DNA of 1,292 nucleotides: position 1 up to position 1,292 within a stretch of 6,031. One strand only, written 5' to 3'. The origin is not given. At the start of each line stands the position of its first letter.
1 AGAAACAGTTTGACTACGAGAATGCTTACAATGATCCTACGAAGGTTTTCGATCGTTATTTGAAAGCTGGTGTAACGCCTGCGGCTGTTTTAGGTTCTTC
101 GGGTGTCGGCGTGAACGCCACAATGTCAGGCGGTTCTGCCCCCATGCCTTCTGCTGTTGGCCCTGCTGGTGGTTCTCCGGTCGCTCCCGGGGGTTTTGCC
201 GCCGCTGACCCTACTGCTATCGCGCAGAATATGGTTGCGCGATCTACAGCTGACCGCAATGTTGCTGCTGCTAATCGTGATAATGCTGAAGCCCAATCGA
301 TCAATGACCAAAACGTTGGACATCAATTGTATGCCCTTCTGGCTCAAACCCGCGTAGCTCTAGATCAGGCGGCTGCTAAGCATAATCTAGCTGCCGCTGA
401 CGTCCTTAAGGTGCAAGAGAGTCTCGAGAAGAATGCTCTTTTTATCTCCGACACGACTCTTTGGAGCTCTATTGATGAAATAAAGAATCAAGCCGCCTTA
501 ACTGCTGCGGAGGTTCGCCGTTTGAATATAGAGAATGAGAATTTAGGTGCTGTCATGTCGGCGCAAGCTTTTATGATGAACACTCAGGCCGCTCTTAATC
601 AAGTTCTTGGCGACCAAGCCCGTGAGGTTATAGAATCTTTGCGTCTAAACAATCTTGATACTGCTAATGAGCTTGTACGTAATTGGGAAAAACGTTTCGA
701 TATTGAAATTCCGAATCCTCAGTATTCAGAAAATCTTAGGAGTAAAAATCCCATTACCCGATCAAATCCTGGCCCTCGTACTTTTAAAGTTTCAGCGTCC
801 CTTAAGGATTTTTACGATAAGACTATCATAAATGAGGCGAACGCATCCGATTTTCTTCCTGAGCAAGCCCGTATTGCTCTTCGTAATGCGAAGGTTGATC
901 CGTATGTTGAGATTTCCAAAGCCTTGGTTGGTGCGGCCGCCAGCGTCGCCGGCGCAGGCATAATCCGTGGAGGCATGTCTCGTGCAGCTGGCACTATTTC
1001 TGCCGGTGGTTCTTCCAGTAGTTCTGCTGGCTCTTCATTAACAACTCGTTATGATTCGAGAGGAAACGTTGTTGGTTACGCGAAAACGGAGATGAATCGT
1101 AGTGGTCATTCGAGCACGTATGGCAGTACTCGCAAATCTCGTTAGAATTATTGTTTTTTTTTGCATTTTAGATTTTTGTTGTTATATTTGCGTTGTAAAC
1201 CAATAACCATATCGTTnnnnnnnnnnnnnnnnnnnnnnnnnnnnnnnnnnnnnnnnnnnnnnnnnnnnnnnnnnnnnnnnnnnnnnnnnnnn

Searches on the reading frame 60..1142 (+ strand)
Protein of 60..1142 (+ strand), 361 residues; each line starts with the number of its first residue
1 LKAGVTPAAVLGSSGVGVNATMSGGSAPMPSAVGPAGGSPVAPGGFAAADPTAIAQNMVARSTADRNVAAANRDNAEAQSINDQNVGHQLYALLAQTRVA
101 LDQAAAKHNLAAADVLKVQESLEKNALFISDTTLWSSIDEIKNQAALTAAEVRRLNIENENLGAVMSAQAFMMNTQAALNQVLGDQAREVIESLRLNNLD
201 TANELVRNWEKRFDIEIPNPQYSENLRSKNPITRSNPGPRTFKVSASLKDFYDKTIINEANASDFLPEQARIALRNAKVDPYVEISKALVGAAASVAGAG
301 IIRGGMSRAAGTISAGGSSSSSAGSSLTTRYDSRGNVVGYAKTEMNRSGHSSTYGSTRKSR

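Call 3: search_protein_families(library=phrogs, proteins=[window:60-1142:+], max_evalue=0.01)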
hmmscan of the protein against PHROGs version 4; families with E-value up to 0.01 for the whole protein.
window:60-1142:+ (361 aa): 0 families

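Call 4: search_protein_families(library=pfam, proteins=[window:60-1142:+], max_evalue=0.01)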
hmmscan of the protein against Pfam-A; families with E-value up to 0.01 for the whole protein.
window:60-1142:+ (361 aa): 0 families
